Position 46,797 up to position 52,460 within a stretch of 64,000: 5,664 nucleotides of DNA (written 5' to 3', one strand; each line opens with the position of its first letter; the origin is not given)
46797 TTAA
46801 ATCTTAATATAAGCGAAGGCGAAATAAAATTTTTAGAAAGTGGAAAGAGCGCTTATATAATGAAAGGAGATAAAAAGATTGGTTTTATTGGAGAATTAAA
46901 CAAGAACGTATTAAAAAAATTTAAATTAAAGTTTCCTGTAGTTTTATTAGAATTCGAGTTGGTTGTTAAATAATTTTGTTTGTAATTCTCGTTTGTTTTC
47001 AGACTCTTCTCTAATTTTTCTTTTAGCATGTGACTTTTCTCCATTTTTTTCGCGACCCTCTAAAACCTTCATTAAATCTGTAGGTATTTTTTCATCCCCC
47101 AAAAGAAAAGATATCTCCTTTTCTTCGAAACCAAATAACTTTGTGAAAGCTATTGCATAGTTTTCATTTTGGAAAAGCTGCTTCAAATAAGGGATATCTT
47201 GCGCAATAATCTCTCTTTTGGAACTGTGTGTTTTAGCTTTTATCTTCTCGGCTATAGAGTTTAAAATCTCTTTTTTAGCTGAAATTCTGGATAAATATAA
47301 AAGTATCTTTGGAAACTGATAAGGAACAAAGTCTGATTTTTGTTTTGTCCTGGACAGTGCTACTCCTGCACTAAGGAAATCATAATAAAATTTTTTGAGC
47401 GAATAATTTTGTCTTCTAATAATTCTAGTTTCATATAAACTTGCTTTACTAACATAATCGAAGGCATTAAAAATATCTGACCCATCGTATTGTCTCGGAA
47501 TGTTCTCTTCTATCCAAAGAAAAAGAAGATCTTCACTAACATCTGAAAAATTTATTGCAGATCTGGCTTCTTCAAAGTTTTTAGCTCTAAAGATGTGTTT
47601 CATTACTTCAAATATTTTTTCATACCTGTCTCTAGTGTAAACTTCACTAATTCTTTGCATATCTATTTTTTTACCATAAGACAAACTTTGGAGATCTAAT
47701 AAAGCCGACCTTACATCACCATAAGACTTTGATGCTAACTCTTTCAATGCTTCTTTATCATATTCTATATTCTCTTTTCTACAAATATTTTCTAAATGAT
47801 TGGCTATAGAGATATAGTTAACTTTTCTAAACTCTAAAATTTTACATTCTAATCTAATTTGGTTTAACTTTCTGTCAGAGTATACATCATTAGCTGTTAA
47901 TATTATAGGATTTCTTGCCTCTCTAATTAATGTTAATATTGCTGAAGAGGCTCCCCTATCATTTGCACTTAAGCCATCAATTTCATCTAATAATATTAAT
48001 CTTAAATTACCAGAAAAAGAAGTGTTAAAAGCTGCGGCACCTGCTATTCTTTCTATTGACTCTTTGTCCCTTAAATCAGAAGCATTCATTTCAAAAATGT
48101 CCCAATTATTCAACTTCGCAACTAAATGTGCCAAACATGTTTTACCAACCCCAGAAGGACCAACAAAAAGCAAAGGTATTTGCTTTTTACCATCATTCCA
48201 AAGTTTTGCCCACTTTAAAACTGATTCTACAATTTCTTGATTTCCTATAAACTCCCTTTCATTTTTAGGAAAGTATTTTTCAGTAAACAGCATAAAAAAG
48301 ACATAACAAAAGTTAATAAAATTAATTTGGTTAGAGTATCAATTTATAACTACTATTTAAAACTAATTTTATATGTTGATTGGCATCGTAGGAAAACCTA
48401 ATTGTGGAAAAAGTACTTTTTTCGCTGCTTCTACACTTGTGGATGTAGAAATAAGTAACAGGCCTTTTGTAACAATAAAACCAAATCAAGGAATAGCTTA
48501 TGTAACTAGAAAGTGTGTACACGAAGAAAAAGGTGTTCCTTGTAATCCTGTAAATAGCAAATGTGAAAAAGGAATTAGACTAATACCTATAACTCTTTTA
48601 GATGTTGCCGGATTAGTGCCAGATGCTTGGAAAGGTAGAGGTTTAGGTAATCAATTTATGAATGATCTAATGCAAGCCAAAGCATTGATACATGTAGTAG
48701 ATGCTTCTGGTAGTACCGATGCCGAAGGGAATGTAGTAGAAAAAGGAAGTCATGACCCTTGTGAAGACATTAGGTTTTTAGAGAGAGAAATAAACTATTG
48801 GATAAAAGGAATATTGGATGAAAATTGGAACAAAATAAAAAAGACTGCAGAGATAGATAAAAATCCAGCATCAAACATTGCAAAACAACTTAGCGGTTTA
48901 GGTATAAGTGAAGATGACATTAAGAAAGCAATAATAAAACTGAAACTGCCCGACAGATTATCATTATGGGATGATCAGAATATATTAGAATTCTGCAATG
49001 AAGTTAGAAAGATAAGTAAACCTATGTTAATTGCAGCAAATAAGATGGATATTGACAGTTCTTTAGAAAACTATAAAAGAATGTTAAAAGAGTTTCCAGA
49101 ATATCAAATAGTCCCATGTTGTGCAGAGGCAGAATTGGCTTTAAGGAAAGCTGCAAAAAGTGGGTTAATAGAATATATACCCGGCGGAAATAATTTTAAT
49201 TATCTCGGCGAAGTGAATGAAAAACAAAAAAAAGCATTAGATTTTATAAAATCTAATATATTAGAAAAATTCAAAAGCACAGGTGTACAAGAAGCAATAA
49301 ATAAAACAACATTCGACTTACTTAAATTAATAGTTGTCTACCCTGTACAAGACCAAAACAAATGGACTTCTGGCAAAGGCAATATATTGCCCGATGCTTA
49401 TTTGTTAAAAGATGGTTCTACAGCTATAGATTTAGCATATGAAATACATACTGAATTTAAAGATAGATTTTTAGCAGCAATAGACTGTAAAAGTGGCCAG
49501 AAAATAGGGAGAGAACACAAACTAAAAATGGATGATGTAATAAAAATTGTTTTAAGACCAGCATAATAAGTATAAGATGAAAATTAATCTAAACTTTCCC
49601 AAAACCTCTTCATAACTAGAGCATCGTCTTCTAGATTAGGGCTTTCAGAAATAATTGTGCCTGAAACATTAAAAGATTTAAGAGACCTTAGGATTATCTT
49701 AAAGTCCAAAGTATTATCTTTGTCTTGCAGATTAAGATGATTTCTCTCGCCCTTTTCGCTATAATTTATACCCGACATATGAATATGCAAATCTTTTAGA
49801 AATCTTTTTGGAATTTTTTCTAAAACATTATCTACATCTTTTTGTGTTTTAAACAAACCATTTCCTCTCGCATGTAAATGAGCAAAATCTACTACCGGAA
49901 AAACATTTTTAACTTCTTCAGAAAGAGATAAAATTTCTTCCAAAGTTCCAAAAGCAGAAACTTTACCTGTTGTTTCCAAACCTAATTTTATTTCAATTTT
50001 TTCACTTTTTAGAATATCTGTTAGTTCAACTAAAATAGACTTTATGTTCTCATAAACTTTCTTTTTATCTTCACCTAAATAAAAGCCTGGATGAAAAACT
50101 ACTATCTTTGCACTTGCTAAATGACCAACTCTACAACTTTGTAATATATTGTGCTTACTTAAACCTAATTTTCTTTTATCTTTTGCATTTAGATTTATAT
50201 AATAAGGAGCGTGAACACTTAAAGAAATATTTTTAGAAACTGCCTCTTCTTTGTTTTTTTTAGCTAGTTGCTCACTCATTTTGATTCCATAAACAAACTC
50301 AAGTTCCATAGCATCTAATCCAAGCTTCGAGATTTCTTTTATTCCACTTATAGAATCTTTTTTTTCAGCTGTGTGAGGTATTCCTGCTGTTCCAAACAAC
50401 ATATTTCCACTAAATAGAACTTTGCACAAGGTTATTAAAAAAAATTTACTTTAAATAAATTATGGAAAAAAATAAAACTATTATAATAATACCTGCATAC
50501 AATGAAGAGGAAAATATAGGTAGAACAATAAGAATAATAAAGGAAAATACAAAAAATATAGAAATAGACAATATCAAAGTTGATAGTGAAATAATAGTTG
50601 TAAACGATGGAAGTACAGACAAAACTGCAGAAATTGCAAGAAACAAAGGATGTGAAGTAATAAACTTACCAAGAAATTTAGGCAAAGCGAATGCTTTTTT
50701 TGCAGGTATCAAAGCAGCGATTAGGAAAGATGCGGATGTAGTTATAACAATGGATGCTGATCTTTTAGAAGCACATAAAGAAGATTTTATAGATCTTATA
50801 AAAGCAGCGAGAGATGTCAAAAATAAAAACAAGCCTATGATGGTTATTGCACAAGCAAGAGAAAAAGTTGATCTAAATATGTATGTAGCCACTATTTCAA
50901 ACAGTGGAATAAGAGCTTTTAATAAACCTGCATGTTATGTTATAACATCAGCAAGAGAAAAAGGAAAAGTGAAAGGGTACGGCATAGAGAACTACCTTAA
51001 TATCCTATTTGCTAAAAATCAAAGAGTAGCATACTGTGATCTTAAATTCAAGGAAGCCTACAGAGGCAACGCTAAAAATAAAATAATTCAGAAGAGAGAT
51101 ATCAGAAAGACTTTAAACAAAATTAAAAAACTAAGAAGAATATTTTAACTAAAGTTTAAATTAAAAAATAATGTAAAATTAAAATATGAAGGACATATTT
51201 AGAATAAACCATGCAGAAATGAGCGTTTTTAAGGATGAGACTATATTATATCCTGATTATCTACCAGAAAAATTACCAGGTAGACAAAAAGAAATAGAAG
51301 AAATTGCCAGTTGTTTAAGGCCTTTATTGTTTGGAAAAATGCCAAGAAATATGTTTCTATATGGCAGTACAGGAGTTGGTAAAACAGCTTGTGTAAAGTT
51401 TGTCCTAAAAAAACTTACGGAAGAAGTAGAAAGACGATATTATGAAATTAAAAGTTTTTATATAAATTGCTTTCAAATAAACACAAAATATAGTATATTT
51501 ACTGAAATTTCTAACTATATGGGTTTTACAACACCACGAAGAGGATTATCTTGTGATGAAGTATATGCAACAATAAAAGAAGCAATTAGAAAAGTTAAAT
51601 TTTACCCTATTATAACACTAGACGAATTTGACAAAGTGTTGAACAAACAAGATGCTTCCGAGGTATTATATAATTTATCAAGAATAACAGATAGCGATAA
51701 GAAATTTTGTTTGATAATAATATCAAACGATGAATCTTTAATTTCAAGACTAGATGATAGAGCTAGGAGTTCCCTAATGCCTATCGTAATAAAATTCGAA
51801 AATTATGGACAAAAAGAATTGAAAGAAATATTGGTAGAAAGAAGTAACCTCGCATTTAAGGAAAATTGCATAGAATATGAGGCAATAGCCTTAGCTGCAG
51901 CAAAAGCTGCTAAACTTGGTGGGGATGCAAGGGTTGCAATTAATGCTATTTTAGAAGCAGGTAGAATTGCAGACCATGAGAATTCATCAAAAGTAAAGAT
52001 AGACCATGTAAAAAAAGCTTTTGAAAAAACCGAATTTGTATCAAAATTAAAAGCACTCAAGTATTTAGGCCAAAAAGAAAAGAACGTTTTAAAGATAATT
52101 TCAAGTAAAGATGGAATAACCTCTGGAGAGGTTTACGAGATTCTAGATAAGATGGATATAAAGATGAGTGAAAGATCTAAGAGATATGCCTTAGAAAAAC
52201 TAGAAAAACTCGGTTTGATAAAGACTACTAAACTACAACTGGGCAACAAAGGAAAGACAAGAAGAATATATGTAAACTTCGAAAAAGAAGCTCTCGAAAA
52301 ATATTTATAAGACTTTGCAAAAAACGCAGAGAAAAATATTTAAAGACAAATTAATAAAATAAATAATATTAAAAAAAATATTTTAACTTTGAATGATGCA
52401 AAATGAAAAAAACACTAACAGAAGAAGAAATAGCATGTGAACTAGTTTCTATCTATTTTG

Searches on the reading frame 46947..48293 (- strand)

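Call 41: search_protein_families(library=pfam, proteins=[window:46947-48293:-], max_evalue=0.001)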
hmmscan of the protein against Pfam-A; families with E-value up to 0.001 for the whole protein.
window:46947-48293:- (448 aa): 8 families
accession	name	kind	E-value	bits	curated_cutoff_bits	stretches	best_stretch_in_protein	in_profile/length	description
PF00004.35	AAA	-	2.4e-13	51.1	21.2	1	41-137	1-111/131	ATPase family associated with various cellular activities (AAA)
PF21960.2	RCF1-5-like_lid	-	1e-09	38.6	27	1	167-205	3-42/43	RCF1/5-like, AAA+ ATPase lid domain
PF22608.2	DNAX_ATPase_lid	-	5.7e-07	29.7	27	1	163-207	2-47/49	DNA polymerase III clamp loader subunit, ATPase lid domain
PF21328.3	Gp44_lid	-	2e-05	25.1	27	1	168-211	14-58/63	Sliding-clamp-loader large subunit, AAA+ ATPase lid domain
PF07724.20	AAA_2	-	8e-05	23.2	27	1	37-109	2-88/166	AAA domain (Cdc48 subfamily)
PF25361.1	AAA_lid_RFC1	-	0.00012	21.9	34.9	1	163-207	4-48/59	RFC1-like, AAA+ ATPase lid domain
PF08519.17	RFC1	-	0.00014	22.4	23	1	281-375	1-93/158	Replication factor RFC1 C terminal domain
PF13173.12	AAA_14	-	0.00032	21.1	27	0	40-131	4-94/129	AAA domain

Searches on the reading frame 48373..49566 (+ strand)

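Call 41: search_protein_families(library=pfam, proteins=[window:48373-49566:+], max_evalue=0.001)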
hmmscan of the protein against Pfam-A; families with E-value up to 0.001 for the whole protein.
window:48373-49566:+ (397 aa): 4 families
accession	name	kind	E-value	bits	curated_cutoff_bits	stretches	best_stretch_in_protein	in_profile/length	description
PF08438.16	YGR210-like_G4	-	5.9e-37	126.8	24.7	1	221-327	1-108/108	Obg-like GTPase YGR210-like, G4 motif-containing domain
PF01926.29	MMR_HSR1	-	3.5e-15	56.5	21.9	1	3-117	2-92/113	50S ribosome-binding GTPase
PF02824.27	TGS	-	9.8e-13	48.4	22.2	1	338-393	4-59/60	TGS domain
PF02421.24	FeoB_N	-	2.5e-06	27.5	27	1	3-44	3-44/156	Ferrous iron transport protein B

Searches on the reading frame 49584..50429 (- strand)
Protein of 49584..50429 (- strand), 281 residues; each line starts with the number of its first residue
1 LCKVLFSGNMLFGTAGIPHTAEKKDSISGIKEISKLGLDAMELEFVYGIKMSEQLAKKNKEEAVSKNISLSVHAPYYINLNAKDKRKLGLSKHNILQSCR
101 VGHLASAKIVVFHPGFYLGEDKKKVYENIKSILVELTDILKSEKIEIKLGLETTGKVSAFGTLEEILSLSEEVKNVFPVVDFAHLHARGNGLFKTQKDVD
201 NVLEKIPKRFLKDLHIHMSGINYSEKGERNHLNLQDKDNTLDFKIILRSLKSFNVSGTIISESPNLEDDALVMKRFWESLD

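Call 41: search_protein_families(library=pfam, proteins=[window:49584-50429:-], max_evalue=0.001)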
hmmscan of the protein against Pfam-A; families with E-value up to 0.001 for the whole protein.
window:49584-50429:- (281 aa): 1 family
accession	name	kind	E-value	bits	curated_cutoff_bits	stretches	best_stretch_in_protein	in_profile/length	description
PF01261.30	AP_endonuc_2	-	2.4e-30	106.5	31.1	1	31-268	2-237/249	Xylose isomerase-like TIM barrel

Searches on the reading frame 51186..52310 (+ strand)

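Call 41: search_protein_families(library=pfam, proteins=[window:51186-52310:+], max_evalue=0.001)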
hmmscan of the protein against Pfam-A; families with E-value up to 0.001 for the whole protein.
window:51186-52310:+ (374 aa): 7 families
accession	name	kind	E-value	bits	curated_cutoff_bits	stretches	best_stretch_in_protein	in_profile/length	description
PF22703.2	Cdc6_lid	-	1.5e-16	60.4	27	1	214-279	2-67/68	Cdc6 AAA+ ATPase-type lid domain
PF00004.35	AAA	-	1.8e-10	41.8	21.2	1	56-202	1-127/131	ATPase family associated with various cellular activities (AAA)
PF13401.12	AAA_22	-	2e-10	41.5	27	1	54-181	6-123/130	AAA domain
PF01637.24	ATPase_2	-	3e-10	40.7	33.2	1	33-215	4-201/225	ATPase domain predominantly from Archaea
PF13191.12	AAA_16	-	3.7e-10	41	32.6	1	29-108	1-72/167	AAA ATPase domain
PF05673.19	DUF815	-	3.9e-05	23.4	23.8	1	28-81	28-81/249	Protein of unknown function (DUF815)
PF08461.16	HTH_12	-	0.00046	20.5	21.4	0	301-348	3-51/66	Ribonuclease R winged-helix domain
